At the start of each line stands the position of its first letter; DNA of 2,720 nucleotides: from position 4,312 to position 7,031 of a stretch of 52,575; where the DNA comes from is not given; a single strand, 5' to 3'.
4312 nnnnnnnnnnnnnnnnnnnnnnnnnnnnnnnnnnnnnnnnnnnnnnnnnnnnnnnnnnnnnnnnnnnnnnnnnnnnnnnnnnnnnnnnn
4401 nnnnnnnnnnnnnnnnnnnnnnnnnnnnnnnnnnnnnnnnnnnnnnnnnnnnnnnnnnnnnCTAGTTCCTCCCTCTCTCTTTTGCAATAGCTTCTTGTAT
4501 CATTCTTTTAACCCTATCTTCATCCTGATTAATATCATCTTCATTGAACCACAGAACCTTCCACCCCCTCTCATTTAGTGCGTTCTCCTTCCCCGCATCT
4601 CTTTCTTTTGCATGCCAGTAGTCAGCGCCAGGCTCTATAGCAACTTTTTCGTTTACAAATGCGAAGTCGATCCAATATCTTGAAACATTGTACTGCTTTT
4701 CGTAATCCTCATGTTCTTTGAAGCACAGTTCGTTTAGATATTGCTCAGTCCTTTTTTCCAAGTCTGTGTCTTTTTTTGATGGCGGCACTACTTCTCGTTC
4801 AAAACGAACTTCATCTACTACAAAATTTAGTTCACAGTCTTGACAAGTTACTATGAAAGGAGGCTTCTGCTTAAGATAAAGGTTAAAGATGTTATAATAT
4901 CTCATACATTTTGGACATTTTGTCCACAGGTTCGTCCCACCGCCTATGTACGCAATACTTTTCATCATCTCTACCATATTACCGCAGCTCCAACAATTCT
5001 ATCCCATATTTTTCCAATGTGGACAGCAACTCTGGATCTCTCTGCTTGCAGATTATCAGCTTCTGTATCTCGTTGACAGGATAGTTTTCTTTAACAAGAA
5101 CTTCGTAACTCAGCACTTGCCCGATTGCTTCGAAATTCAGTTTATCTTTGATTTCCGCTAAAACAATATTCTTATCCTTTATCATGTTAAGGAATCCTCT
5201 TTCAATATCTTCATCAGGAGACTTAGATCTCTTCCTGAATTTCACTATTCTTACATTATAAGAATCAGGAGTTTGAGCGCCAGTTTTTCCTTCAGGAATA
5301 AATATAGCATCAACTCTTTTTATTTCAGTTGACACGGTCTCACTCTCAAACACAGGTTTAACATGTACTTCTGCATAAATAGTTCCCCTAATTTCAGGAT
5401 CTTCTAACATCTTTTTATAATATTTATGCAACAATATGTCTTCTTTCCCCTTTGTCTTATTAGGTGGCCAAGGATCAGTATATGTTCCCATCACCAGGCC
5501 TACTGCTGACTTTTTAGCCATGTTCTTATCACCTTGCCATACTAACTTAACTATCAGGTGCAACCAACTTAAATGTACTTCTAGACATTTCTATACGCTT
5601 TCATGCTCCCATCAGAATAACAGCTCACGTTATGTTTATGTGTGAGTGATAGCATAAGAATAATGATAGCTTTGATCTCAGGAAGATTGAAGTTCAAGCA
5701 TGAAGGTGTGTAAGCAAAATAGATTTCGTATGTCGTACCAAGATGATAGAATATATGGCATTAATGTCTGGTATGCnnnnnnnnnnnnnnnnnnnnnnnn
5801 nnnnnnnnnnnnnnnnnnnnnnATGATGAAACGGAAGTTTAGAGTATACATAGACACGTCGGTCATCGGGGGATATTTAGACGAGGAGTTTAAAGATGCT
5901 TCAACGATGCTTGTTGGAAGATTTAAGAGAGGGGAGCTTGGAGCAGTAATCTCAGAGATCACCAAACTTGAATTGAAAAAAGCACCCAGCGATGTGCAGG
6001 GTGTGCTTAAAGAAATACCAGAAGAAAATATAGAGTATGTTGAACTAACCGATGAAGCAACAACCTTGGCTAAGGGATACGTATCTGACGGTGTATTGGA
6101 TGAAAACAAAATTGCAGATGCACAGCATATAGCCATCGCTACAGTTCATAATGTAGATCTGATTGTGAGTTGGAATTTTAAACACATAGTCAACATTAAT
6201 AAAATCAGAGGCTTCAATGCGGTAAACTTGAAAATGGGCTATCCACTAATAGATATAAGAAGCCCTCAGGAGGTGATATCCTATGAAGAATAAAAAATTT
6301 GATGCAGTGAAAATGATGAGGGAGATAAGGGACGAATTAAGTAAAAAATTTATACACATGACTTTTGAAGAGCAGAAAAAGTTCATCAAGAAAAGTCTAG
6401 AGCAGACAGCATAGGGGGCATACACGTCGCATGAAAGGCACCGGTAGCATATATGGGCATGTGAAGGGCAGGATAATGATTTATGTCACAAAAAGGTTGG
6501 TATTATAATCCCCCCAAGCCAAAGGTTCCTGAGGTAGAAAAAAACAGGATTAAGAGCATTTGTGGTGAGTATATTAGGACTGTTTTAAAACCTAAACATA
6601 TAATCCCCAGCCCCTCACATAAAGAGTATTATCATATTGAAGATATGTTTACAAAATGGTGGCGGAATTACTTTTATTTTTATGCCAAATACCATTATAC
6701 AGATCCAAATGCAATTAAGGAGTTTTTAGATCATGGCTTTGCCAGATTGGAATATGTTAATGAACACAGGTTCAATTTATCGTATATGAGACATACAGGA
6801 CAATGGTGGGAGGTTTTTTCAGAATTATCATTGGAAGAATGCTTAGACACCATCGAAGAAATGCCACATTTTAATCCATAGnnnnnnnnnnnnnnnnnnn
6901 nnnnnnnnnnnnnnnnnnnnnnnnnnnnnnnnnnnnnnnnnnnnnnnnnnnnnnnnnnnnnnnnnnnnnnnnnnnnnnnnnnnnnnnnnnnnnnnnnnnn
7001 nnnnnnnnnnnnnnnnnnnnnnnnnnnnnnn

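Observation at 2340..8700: AT-rich accessory island packed with toxin-antitoxin, nuclease and TIR genes and gene debris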

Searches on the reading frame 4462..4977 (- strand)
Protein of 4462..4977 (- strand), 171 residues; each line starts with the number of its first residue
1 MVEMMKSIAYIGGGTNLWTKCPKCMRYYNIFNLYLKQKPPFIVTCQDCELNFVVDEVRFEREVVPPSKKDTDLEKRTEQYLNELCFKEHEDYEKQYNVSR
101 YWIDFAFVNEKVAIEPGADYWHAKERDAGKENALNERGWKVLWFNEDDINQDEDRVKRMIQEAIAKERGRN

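Call 3: search_protein_families(library=pfam, max_evalue=0.1, proteins=[window:4462-4977:-])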
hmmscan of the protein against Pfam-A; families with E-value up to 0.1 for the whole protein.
window:4462-4977:- (171 aa): 3 families
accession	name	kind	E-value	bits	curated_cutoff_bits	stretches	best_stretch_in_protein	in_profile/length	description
PF04480.18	DUF559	-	6.2e-12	45.8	20.6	1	70-164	14-108/109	Protein of unknown function (DUF559)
PF18741.7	MTES_1575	-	1.4e-06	28.7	38.2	1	91-164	15-96/96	REase_MTES_1575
PF23546.1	Zn_ribbon_TOP3B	-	0.055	13.6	27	0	17-52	5-35/40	DNA topoisomerase 3-beta zinc ribbon domain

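Call 4: search_protein_families(library=padloc, max_evalue=0.1, proteins=[window:4462-4977:-])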
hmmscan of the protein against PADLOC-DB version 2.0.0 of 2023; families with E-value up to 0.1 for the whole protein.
window:4462-4977:- (171 aa): 1 family
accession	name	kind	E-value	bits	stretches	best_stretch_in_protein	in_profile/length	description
PDLC03678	HEase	-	3.9e-07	28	1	69-162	165-256/266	homing endonuclease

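Call 11: search_protein_families(library=ncbifam, max_evalue=0.1, proteins=[window:4462-4977:-])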
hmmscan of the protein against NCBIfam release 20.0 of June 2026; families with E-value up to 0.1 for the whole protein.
window:4462-4977:- (171 aa): 2 families
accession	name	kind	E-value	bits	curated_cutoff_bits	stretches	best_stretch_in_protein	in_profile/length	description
NF007294.0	PRK09767.1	equivalog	6.4e-07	29.5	218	1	72-166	18-112/117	DUF559 domain-containing protein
TIGR00632.1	vsr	subfamily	0.0039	17.5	97.85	1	68-140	19-88/119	DNA mismatch endonuclease Vsr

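Call 29: search_protein_families(library=phrogs, max_evalue=0.01, proteins=[window:4462-4977:-])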
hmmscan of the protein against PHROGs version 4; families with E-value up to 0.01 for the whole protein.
window:4462-4977:- (171 aa): 6 families
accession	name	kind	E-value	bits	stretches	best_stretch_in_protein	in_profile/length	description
phrog_559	-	DNA, RNA and nucleotide metabolism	1.9e-06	28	1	34-166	270-417/607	HNH endonuclease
phrog_3339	-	DNA, RNA and nucleotide metabolism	0.00012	22.3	1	45-166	228-354/536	homing endonuclease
phrog_503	-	unknown function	0.00049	20.8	1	67-166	28-132/144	-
phrog_29804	-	unknown function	0.003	17.5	1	36-162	214-342/534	-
phrog_9529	-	unknown function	0.0035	18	1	93-168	116-197/247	-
phrog_13076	-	DNA, RNA and nucleotide metabolism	0.009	16.6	0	120-163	83-131/154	endonuclease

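Call 84: find_related_loci(query=window:4462-4977:-, collection=viral_contigs, flank=5000)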
Query window:4462-4977:- (171 aa) in viral_contigs; peptide patterns used: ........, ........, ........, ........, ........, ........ (x = any residue, [..] = any of these).
6 stretches matched a pattern, but none encodes a relative of the query by tblastn (E <= 1e-3).

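Call 99: search_protein_families(library=padloc, max_evalue=0.01, proteins=[L098:6164-6610:+])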
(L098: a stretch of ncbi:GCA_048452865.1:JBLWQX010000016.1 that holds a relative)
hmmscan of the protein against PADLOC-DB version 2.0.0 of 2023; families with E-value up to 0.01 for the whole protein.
L098:6164-6610:+ (148 aa): 0 families

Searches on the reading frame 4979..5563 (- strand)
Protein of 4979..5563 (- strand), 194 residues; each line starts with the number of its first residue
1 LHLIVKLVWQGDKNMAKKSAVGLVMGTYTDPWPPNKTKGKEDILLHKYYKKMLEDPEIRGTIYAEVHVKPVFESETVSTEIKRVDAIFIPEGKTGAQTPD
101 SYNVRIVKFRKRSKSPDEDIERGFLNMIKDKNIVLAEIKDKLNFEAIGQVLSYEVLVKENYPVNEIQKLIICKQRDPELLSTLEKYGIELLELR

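Call 3: search_protein_families(library=pfam, max_evalue=0.1, proteins=[window:4979-5563:-])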
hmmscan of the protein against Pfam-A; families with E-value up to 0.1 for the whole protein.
window:4979-5563:- (194 aa): 0 families

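Call 4: search_protein_families(library=padloc, max_evalue=0.1, proteins=[window:4979-5563:-])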
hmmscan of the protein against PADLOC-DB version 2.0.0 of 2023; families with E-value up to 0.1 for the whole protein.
window:4979-5563:- (194 aa): 0 families

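Call 11: search_protein_families(library=ncbifam, max_evalue=0.1, proteins=[window:4979-5563:-])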
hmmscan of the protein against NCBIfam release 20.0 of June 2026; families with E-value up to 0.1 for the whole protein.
window:4979-5563:- (194 aa): 0 families

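Call 25: find_homologous_proteins(query=window:4979-5563:-, max_evalue=0.001)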
Query window:4979-5563:- (194 aa): 3 proteins with E <= 0.001 among 115 candidates.
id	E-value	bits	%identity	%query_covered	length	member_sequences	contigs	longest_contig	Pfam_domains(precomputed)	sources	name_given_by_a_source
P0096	3.2e-112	391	100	93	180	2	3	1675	-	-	-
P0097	2.5e-40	157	53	91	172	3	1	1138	-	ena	-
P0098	9.9e-35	138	49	92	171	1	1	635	-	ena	-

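Call 26: find_encoding_contigs(protein=P0096, flank=10000, max_places=10)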
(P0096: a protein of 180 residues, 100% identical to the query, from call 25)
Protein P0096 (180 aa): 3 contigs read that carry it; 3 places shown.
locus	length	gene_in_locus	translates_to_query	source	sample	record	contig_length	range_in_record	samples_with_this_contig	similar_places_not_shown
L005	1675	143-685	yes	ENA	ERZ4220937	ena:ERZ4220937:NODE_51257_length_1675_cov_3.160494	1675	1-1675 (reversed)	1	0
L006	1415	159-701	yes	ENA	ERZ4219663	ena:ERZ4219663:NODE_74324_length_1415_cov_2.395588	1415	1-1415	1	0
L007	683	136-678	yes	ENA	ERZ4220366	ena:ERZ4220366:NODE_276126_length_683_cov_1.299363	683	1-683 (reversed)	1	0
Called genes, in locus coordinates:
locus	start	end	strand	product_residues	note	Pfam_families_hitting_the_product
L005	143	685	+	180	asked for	-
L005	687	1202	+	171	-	PF04480:DUF559, PF18741:MTES_1575 (weak)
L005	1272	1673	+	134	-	?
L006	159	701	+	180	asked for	-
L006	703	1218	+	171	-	PF04480:DUF559, PF18741:MTES_1575 (weak)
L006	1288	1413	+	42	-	?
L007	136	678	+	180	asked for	-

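Call 27: find_encoding_contigs(protein=P0097, flank=10000, max_places=10)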
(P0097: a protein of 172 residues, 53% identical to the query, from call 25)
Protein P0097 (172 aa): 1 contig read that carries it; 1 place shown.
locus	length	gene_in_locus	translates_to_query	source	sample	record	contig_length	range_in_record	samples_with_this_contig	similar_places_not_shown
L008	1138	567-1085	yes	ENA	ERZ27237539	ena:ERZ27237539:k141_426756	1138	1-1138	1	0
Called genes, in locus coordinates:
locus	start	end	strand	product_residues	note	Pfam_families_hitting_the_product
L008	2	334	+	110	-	?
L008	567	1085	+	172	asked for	-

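Call 29: search_protein_families(library=phrogs, max_evalue=0.01, proteins=[window:4979-5563:-])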
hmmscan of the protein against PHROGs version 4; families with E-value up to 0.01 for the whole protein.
window:4979-5563:- (194 aa): 0 families

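Call 31: search_solved_structures(query=A1, max_evalue=10, show_alignments=2)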
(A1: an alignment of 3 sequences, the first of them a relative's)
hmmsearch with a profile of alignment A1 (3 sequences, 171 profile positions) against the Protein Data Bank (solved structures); distinct sequences matched with E-value up to 10: 9.
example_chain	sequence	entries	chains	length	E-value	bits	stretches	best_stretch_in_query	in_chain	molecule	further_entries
9tz5_h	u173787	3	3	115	0.19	14.6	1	80-120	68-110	Large ribosomal subunit protein bL21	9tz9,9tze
28nt_Q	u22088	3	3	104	0.19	14.6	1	79-112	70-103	Large ribosomal subunit protein bL21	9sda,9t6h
7w5z_T5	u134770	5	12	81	0.27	14.1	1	114-156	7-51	Cytochrome c oxidase small TIM subunit 5 | Cullin domain-containing protein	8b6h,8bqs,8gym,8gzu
9h91_R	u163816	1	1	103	0.46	13.4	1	78-107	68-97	50S ribosomal protein L21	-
6spd_R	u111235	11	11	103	0.53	13.1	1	78-108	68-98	50S ribosomal protein L21 | Large ribosomal subunit protein bL21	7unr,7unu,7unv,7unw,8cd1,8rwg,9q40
6spb_R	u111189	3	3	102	0.55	13.1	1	78-108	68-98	50S ribosomal protein L21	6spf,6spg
24yw_R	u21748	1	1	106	0.58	13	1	78-109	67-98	Large ribosomal subunit protein bL21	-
9hig_q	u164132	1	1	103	0.6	13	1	78-108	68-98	Large ribosomal subunit protein bL21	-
8cqm_A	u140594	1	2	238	0.64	12.9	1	39-142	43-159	Phospholipase C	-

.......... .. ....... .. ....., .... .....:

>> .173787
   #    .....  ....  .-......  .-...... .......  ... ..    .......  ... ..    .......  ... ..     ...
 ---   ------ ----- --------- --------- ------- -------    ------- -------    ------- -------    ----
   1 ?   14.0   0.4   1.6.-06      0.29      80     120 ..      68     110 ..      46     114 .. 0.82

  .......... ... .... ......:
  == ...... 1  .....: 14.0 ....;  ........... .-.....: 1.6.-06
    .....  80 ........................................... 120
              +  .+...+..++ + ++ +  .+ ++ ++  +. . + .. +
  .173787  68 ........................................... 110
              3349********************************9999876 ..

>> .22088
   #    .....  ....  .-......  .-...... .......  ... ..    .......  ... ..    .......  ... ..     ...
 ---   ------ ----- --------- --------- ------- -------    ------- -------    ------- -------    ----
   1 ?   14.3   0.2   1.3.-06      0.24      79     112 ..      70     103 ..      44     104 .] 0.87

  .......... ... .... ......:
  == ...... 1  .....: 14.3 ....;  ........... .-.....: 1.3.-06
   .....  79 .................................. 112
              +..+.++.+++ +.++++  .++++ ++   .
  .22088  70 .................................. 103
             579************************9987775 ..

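Call 36: predict_structure(alignment_id=A1)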
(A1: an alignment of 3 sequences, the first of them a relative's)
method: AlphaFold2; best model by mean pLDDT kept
length: 180 residues; sequences in the alignment: 3
mean_pLDDT: 33.3   pTM: 0.21
mean pLDDT of the five models: 33.3, 33.0, 32.4, 31.6, 31.6
residues with pLDDT >= 90: 0; 70-90: 0; 50-70: 0; < 50: 180
segments of 3 or more residues with pLDDT < 50: 1-180
pLDDT, mean of each block of 10 residues (from residue 1): 24 31 35 37 32 31 31 31 34 28 33 34 33 40 37 32 44 32
secondary structure, 60 per line:
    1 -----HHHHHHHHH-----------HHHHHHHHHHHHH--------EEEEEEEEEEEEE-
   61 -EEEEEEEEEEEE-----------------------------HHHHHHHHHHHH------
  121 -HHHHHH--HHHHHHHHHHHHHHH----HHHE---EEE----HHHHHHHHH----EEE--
elements in order: H6-14 H26-38 E47-59 E62-73 H103-114 H122-127 H130-144 E156-158 H163-171 E176-178

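Call 95: search_protein_families(library=pfam, alignment_id=A1, max_evalue=10)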
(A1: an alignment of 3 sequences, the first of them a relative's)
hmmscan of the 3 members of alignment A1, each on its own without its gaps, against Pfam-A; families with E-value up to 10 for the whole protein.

A. member 1, P0096 (180 aa): 0 families

B. families by the number of members that match (of 3 scanned): 1 family
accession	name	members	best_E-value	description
PF03465.20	eRF1_3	1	0.02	eRF1 domain 3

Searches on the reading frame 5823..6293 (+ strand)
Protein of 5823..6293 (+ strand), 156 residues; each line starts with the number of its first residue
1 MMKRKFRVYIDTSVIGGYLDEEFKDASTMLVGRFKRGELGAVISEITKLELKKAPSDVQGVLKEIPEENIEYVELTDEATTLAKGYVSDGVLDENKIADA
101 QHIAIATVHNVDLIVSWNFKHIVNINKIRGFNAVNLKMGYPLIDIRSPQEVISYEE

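Call 3: search_protein_families(library=pfam, max_evalue=0.1, proteins=[window:5823-6293:+])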
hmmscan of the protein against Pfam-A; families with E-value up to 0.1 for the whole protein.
window:5823-6293:+ (156 aa): 2 families
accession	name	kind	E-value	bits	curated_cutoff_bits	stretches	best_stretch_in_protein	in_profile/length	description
PF01850.27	PIN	-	2.9e-05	25.1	23.6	1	8-116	1-109/120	PIN domain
PF13470.12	PIN_3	-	0.046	15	27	1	7-120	1-115/115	PIN domain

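Call 4: search_protein_families(library=padloc, max_evalue=0.1, proteins=[window:5823-6293:+])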
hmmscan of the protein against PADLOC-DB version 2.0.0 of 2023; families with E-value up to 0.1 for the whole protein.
window:5823-6293:+ (156 aa): 0 families

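Call 11: search_protein_families(library=ncbifam, max_evalue=0.1, proteins=[window:5823-6293:+])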
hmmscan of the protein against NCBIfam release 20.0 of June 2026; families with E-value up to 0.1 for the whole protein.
window:5823-6293:+ (156 aa): 1 family
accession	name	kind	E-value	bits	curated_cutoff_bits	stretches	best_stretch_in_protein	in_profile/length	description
NF053836.1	sortase_YLP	equivalog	0.047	13.6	125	1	66-153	64-155/195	putative sortase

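Call 29: search_protein_families(library=phrogs, max_evalue=0.01, proteins=[window:5823-6293:+])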
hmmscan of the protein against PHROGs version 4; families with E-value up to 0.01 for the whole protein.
window:5823-6293:+ (156 aa): 0 families

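Call 38: find_related_loci(query=window:5823-6293:+, collection=viral_contigs, flank=6000)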
Query window:5823-6293:+ (156 aa) in viral_contigs; peptide patterns used: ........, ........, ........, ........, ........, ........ (x = any residue, [..] = any of these).
18 stretches matched a pattern; 4 encode a relative of the query (tblastn E <= 1e-3); 4 distinct loci.
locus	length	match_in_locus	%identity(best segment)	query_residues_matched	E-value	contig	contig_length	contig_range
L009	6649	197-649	46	5-155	2e-45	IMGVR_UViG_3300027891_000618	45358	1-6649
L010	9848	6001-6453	37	4-149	1e-23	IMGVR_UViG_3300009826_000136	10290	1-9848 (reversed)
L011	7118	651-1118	37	1-152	4e-22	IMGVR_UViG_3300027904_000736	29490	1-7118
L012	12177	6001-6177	56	97-155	1e-21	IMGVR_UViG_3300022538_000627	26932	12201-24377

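Call 82: find_encoding_contigs(protein=window:5826-6293:+, flank=10000, max_places=8)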
Protein window:5826-6293:+ (155 aa): no gene with exactly this product is on record in the collection.

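Call 99: search_protein_families(library=padloc, max_evalue=0.01, proteins=[L098:6164-6610:+])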
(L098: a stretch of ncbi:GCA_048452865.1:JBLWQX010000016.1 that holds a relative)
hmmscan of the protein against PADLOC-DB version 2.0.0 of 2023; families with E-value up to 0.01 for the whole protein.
L098:6164-6610:+ (148 aa): 0 families

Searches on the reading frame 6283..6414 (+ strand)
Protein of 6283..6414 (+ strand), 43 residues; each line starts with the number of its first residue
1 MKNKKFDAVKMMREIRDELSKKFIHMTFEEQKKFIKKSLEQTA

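Call 10: search_protein_families(library=pfam, max_evalue=1, proteins=[window:6283-6414:+])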
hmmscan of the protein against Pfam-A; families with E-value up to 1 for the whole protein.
window:6283-6414:+ (43 aa): 2 families
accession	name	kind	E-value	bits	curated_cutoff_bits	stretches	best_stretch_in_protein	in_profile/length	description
PF08766.16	DEK_C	-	0.0017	18.7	24.8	1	12-38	24-49/54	DEK C terminal domain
PF24769.1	At2g29880_C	-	0.14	13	26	1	4-36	15-45/47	At2g29880 C-terminal domain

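Call 71: find_encoding_contigs(protein=window:6283-6414:+, flank=10000, max_places=8)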
Protein window:6283-6414:+ (43 aa): 4 contigs read that carry it; 4 places shown.
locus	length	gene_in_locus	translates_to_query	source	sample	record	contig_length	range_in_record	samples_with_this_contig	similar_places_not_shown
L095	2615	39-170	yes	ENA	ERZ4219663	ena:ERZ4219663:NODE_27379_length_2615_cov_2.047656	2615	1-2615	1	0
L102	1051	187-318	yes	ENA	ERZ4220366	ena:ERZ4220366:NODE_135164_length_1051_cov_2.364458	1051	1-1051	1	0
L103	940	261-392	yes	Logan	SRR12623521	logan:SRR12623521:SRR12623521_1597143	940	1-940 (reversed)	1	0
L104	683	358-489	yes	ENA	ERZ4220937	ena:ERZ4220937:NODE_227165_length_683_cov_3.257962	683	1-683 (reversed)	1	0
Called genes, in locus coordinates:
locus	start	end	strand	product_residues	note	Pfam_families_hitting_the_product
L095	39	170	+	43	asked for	-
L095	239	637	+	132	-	PF11225:DUF3024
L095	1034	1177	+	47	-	PF12651:RHH_3 (weak)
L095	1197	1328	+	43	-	-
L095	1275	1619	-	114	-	-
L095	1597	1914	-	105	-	-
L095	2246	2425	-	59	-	-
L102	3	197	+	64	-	?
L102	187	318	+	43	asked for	-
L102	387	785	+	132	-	PF11225:DUF3024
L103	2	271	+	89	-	?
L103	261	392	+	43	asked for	-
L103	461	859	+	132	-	PF11225:DUF3024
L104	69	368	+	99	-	-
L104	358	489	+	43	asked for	-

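Call 99: search_protein_families(library=padloc, max_evalue=0.01, proteins=[window:6283-6414:+, L098:6164-6610:+])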
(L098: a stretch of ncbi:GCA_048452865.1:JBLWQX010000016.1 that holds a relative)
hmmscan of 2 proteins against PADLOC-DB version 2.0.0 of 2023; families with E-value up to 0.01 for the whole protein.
window:6283-6414:+ (43 aa): 0 families

L098:6164-6610:+ (148 aa): 0 families

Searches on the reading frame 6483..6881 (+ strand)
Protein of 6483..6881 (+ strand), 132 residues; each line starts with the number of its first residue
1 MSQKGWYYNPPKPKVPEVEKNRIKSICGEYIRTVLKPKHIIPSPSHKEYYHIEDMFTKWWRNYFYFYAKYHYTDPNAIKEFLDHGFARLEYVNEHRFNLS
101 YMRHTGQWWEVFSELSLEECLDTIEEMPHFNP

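Call 3: search_protein_families(library=pfam, max_evalue=0.1, proteins=[window:6483-6881:+])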
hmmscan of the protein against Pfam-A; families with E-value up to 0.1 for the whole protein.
window:6483-6881:+ (132 aa): 1 family
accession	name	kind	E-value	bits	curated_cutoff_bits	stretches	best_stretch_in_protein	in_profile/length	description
PF11225.14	DUF3024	-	3.3e-18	66.4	24.9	1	15-129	1-107/112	Domain of unknown function (DUF3024)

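Call 4: search_protein_families(library=padloc, max_evalue=0.1, proteins=[window:6483-6881:+])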
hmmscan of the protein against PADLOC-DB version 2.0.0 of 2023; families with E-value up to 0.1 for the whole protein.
window:6483-6881:+ (132 aa): 0 families

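Call 11: search_protein_families(library=ncbifam, max_evalue=0.1, proteins=[window:6483-6881:+])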
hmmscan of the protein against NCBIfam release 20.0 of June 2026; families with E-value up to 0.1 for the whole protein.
window:6483-6881:+ (132 aa): 0 families

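Call 29: search_protein_families(library=phrogs, max_evalue=0.01, proteins=[window:6483-6881:+])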
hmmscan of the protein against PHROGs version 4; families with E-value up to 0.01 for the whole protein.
window:6483-6881:+ (132 aa): 0 families

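Call 85: find_related_loci(query=window:6483-6881:+, collection=viral_contigs, flank=5000)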
Query window:6483-6881:+ (132 aa) in viral_contigs; peptide patterns used: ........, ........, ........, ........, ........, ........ (x = any residue, [..] = any of these).
1 stretches matched a pattern, but none encodes a relative of the query by tblastn (E <= 1e-3).

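Call 99: search_protein_families(library=padloc, max_evalue=0.01, proteins=[L098:6164-6610:+])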
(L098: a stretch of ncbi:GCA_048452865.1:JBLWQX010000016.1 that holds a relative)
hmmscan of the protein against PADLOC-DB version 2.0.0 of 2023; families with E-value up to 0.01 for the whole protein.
L098:6164-6610:+ (148 aa): 0 families
